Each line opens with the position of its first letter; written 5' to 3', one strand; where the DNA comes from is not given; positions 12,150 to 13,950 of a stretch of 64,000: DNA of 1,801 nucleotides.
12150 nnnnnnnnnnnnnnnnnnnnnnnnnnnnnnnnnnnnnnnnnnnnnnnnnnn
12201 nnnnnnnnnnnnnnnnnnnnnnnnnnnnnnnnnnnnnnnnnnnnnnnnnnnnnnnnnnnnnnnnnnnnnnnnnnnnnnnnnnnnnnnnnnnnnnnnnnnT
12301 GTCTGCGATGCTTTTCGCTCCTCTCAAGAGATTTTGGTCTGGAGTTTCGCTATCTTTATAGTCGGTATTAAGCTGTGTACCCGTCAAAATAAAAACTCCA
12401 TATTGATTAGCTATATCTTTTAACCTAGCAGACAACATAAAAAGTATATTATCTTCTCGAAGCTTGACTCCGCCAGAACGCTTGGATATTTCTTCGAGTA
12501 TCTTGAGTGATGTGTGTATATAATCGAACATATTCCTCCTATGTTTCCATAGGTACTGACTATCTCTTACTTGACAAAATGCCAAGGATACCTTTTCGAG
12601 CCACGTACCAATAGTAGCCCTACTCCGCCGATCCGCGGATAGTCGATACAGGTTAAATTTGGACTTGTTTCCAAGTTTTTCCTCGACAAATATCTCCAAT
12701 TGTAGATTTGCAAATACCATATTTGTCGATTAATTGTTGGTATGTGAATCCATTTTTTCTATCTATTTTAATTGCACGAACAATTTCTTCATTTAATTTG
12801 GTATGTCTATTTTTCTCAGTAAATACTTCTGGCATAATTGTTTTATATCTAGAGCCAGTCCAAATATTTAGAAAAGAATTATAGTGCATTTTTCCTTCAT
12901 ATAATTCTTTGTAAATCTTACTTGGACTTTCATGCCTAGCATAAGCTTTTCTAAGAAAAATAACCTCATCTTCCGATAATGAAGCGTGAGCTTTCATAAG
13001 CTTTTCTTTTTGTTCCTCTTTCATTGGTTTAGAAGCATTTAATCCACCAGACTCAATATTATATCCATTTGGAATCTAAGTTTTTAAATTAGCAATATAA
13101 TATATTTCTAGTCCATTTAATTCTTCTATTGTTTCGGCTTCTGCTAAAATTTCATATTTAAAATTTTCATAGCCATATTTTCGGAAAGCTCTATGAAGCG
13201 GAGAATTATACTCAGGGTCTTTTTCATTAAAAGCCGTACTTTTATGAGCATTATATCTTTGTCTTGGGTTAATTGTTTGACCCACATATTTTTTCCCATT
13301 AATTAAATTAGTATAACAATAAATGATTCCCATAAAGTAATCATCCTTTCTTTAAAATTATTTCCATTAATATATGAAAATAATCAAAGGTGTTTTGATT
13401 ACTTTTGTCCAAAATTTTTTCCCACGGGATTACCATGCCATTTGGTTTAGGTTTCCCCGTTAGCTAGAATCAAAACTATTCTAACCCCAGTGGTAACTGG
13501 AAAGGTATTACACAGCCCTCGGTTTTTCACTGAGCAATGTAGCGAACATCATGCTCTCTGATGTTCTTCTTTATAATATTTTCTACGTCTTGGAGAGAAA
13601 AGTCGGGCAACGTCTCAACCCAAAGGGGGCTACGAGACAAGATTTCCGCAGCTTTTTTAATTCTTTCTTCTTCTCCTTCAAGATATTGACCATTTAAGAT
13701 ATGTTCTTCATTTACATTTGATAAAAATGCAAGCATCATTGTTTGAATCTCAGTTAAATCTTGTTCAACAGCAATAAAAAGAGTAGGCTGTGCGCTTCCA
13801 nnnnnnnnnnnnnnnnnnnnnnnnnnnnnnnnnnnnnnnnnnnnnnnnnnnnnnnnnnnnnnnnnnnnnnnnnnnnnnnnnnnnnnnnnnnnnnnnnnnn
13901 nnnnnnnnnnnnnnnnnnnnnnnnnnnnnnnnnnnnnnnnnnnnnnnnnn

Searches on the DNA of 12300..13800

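Call 4: search_rna_families(source=window, start=12300, end=13800, threshold=evalue, max_evalue=10, show_alignments=3)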
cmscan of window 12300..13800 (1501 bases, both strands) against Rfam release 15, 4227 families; matches with E-value up to 10: 4.
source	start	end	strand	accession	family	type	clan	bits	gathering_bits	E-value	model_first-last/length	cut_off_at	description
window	13132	13289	+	RF01240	snR85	Gene; snRNA; snoRNA; HACA-box;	CL00024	23.8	37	0.066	1-180/180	no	Small nucleolar RNA snR85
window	13590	13681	-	RF00348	snoR9_plant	Gene; snRNA; snoRNA; CD-box;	-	18.2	43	9.3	1-129/129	no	Small nucleolar RNA snoR9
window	12953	13074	-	RF00518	speF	Cis-reg; leader;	-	17.2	37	0.11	1-153/153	no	speF leader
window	13773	13789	+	RF02914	DUF805b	Cis-reg;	CL00115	13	35.6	2.5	1-35/35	no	DUF805b RNA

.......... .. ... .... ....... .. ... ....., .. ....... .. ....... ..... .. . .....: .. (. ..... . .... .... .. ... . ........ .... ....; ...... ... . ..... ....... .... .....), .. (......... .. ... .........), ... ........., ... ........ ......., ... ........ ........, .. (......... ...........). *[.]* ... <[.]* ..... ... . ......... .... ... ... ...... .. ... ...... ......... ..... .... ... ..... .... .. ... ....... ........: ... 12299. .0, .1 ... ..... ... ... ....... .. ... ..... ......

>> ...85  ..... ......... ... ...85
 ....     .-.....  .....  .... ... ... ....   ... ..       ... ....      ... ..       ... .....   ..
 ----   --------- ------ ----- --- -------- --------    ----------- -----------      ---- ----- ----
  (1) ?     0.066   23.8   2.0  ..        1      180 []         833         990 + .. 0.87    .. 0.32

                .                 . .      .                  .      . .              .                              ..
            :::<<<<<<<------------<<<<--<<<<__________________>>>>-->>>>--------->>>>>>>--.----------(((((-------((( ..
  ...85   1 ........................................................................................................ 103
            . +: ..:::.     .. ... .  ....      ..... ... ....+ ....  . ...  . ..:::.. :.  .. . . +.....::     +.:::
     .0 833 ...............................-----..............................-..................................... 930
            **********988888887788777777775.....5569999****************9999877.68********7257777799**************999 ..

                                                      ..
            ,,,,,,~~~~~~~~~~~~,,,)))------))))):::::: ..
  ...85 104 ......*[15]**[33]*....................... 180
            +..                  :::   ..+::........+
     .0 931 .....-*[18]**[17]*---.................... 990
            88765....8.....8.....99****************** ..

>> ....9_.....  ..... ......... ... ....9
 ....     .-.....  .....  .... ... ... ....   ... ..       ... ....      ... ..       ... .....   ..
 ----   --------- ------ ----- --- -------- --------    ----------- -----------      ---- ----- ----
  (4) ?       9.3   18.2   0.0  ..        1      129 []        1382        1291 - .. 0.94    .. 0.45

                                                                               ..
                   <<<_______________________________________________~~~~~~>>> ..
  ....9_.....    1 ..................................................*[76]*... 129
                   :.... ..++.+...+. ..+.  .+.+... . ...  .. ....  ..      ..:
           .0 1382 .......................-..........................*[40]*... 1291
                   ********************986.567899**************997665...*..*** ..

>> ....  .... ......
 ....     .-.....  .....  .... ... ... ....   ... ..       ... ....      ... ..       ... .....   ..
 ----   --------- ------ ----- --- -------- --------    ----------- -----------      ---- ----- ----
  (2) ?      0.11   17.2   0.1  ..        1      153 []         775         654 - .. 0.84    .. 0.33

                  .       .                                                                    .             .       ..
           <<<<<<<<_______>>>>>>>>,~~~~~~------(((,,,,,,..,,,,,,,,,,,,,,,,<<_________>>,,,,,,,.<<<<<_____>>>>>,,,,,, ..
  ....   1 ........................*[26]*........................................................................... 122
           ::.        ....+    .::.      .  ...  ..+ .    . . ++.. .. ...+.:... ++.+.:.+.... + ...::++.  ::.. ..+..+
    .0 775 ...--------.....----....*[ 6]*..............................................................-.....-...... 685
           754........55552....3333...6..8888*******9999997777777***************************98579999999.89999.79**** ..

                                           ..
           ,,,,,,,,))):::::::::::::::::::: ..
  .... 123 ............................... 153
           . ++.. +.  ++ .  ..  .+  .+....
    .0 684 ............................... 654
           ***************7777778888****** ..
